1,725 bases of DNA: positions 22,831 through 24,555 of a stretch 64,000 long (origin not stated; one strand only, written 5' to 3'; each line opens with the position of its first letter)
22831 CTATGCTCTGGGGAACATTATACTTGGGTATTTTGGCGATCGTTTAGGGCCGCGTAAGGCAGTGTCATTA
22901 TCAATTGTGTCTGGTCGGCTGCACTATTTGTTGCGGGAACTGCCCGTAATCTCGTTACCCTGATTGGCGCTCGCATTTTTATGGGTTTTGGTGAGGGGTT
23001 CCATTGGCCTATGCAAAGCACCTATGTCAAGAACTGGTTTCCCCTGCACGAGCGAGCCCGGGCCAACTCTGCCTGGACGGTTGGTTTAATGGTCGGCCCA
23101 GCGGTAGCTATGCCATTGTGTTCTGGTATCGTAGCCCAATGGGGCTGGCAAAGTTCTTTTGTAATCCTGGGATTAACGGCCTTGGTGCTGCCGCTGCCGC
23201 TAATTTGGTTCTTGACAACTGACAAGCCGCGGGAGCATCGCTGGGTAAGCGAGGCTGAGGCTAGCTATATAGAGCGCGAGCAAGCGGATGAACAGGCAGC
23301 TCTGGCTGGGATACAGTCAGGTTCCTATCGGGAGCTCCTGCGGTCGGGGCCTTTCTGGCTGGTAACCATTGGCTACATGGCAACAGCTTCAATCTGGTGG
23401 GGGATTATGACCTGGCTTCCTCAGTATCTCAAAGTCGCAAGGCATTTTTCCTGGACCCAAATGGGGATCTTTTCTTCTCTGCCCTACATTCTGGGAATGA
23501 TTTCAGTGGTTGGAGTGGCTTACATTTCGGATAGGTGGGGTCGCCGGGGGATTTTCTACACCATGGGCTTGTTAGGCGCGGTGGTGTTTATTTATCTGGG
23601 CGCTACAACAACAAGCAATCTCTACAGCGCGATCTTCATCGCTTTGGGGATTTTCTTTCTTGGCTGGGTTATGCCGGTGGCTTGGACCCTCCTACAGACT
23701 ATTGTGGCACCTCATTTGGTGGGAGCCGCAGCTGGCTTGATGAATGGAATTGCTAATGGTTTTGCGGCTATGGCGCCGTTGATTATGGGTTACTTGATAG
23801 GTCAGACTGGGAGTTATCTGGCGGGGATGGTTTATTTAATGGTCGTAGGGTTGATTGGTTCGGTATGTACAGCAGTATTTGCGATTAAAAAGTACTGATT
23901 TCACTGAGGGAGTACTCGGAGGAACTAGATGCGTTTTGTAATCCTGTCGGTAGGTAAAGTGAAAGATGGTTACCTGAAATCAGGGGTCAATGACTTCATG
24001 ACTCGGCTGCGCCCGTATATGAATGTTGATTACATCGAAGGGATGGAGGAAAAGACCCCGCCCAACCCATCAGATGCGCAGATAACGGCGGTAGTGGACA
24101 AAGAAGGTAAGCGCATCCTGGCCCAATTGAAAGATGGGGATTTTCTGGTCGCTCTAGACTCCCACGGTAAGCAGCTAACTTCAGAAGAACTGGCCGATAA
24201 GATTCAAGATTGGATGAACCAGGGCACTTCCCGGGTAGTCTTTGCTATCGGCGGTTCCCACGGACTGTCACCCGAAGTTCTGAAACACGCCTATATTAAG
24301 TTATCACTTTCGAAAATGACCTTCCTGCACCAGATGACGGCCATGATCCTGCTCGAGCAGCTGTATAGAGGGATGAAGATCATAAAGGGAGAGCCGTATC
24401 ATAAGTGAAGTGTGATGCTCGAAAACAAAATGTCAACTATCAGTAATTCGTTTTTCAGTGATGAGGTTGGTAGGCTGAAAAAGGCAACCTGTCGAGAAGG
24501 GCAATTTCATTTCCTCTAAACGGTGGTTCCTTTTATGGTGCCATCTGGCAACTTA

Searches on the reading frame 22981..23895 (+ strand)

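Call 25: search_protein_families(library=pfam, proteins=[window:22981-23895:+], max_evalue=0.0001)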
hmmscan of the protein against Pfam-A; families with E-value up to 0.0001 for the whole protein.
window:22981-23895:+ (305 aa): 1 family
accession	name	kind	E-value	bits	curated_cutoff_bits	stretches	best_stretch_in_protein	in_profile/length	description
PF07690.21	MFS_1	-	9.9e-41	140.2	33.4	1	1-264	95-344/347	Major Facilitator Superfamily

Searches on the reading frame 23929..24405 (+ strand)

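Call 87: search_protein_families(library=pfam, proteins=[window:23929-24405:+], max_evalue=0.0001)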
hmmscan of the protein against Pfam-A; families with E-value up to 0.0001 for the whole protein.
window:23929-24405:+ (159 aa): 1 family
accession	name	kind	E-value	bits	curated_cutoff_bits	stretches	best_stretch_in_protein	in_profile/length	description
PF02590.22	SPOUT_MTase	-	1.8e-53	181.1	27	1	1-158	1-154/154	Predicted SPOUT methyltransferase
